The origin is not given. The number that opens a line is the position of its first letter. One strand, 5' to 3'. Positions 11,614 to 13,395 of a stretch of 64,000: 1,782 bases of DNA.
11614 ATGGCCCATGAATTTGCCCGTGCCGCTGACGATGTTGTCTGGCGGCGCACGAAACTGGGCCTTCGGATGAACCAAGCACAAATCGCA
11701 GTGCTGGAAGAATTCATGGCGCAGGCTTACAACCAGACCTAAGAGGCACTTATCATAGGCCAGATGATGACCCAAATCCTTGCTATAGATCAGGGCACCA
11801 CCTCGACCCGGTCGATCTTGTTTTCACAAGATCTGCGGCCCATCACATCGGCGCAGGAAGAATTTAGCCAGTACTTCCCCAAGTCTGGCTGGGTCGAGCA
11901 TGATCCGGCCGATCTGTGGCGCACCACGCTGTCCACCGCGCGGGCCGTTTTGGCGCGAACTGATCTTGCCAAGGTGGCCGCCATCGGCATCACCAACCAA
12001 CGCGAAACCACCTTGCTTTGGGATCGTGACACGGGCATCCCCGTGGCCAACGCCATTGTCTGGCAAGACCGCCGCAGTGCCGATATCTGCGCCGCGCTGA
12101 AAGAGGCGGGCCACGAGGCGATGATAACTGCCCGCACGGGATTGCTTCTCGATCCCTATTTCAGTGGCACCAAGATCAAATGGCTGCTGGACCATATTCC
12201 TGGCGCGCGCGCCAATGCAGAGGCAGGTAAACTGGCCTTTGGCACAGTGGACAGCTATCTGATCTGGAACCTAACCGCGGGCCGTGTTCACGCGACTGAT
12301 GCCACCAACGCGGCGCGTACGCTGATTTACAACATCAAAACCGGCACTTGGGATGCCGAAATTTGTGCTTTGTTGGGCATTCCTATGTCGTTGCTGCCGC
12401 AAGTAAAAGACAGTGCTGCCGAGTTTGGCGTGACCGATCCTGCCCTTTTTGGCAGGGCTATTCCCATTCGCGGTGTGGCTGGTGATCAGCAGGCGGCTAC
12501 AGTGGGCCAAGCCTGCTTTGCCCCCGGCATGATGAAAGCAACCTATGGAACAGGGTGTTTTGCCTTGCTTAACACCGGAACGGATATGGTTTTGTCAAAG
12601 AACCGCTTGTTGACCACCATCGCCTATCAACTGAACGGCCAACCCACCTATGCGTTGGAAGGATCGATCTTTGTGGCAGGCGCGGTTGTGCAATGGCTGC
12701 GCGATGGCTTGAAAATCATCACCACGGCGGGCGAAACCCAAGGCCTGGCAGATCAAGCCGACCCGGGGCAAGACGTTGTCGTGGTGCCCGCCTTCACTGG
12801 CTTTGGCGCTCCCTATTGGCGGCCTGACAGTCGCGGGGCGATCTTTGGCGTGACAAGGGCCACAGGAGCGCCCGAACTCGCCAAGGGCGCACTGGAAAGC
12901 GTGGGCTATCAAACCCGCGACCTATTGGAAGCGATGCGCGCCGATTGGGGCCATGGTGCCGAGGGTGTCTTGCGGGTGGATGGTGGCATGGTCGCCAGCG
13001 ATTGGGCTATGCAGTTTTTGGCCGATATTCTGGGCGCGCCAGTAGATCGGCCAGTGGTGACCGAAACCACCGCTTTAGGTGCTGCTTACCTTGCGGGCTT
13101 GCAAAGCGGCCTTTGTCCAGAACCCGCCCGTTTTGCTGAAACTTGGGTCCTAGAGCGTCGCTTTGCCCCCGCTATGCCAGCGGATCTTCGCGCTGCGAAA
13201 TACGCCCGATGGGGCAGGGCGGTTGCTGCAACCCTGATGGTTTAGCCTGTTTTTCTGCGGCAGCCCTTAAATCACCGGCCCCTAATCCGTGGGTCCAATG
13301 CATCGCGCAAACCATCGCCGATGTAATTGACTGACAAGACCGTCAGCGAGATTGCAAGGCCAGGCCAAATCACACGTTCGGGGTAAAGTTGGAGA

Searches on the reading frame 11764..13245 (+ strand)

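Call 3: search_protein_families(library=pfam, proteins=[window:11764-13245:+])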
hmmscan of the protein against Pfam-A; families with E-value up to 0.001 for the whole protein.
window:11764-13245:+ (493 aa): 2 families
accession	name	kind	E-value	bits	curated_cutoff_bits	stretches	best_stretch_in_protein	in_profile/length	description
PF00370.27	FGGY_N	-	6.6e-70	235.9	28.8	1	5-248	2-245/245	FGGY family of carbohydrate kinases, N-terminal domain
PF02782.22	FGGY_C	-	7e-39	134.1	27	1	258-446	2-196/198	FGGY family of carbohydrate kinases, C-terminal domain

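Call 4: search_protein_families(library=ncbifam, proteins=[window:11764-13245:+])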
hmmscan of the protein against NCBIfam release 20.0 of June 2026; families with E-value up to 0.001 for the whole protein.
window:11764-13245:+ (493 aa): 12 families
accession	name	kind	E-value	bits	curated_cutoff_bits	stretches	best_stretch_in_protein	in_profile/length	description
NF000756.0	PRK00047.1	subfamily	1.8e-210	699.5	498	1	4-491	6-495/502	glycerol kinase GlpK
TIGR01311.1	glycerol_kin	equivalog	7.1e-199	661.2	590.35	1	5-490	3-493/496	glycerol kinase GlpK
TIGR01312.1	XylB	equivalog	1.8e-53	181.8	380.25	1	7-467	2-458/481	xylulokinase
TIGR01314.1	gntK_FGGY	equivalog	3.7e-34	118.1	648.55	1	5-446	2-448/505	gluconokinase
NF011601.0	PRK15027.1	equivalog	8.2e-31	106.9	912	1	6-448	3-436/484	xylulokinase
NF008187.0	PRK10939.1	equivalog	6.4e-26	91.1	528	2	2-316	3-316/521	autoinducer-2 kinase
TIGR01315.1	5C_CHO_kinase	subfamily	6e-17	61.5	408.7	2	308-450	354-494/541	FGGY family pentulose kinase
TIGR02628.1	fuculo_kin_coli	equivalog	9.5e-15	54.5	470.9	1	5-453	3-447/465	L-fuculokinase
NF003154.0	PRK04123.1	equivalog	6.3e-10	38.4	428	1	331-450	376-494/554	ribulokinase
NF007925.0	PRK10640.1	equivalog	9.9e-10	37.4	639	1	3-277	4-271/489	rhamnulokinase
TIGR02627.1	rhamnulo_kin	equivalog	3e-08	32.7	527.95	1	73-250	70-239/454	rhamnulokinase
TIGR01234.1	L-ribulokinase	equivalog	8.8e-07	28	583.25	1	329-447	367-484/536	ribulokinase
